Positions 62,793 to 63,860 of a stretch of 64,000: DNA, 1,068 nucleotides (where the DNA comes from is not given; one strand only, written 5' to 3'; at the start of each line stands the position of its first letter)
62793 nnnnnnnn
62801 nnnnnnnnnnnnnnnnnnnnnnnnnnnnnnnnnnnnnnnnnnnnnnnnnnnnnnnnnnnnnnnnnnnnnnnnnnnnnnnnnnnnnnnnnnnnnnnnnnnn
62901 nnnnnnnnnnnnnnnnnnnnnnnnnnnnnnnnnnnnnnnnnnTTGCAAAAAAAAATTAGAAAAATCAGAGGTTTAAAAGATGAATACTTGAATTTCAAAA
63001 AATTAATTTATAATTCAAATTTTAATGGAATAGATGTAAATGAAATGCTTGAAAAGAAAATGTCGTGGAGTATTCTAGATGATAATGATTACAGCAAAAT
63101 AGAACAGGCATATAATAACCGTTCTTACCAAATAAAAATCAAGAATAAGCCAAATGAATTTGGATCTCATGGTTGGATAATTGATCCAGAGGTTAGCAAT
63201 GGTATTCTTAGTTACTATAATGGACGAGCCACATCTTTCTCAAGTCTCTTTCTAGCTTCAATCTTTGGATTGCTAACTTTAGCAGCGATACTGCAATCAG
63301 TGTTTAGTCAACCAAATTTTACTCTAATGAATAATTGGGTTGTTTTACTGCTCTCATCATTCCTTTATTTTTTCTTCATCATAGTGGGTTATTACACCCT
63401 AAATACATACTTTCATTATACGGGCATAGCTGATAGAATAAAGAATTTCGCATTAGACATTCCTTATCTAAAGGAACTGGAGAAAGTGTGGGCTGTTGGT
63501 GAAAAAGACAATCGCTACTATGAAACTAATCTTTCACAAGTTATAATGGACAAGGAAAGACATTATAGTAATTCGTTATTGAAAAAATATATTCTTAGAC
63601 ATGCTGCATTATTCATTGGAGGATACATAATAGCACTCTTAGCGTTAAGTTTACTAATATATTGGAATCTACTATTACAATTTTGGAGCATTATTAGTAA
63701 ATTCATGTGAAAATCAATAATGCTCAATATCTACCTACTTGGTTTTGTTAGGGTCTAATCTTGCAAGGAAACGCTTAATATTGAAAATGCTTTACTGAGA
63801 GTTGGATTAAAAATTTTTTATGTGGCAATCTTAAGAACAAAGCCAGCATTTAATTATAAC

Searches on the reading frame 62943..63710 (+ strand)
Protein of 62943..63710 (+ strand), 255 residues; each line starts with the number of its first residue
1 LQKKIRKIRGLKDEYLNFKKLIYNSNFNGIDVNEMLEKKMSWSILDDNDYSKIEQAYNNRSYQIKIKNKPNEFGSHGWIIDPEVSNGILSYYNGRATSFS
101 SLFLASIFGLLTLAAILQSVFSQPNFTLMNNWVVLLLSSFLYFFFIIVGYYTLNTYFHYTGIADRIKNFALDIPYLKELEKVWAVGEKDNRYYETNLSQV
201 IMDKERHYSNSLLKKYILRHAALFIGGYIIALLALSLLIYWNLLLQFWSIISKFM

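Call 9: search_protein_families(library=pfam, proteins=[window:62943-63710:+], max_evalue=0.1)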
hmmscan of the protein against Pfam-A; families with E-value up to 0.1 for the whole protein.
window:62943-63710:+ (255 aa): 1 family
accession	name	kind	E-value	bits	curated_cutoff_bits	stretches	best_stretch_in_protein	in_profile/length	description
PF00689.26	Cation_ATPase_C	-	0.00014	22.1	27.3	1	87-160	83-148/175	Cation transporting ATPase, C-terminus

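Call 66: search_protein_families(library=ncbifam, proteins=[window:62943-63710:+], max_evalue=0.01)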
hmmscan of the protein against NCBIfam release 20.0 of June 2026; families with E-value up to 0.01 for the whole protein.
window:62943-63710:+ (255 aa): 0 families

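Call 67: search_protein_families(library=phrogs, proteins=[window:62943-63710:+], max_evalue=0.01)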
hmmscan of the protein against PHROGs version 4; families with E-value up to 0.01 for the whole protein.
window:62943-63710:+ (255 aa): 0 families
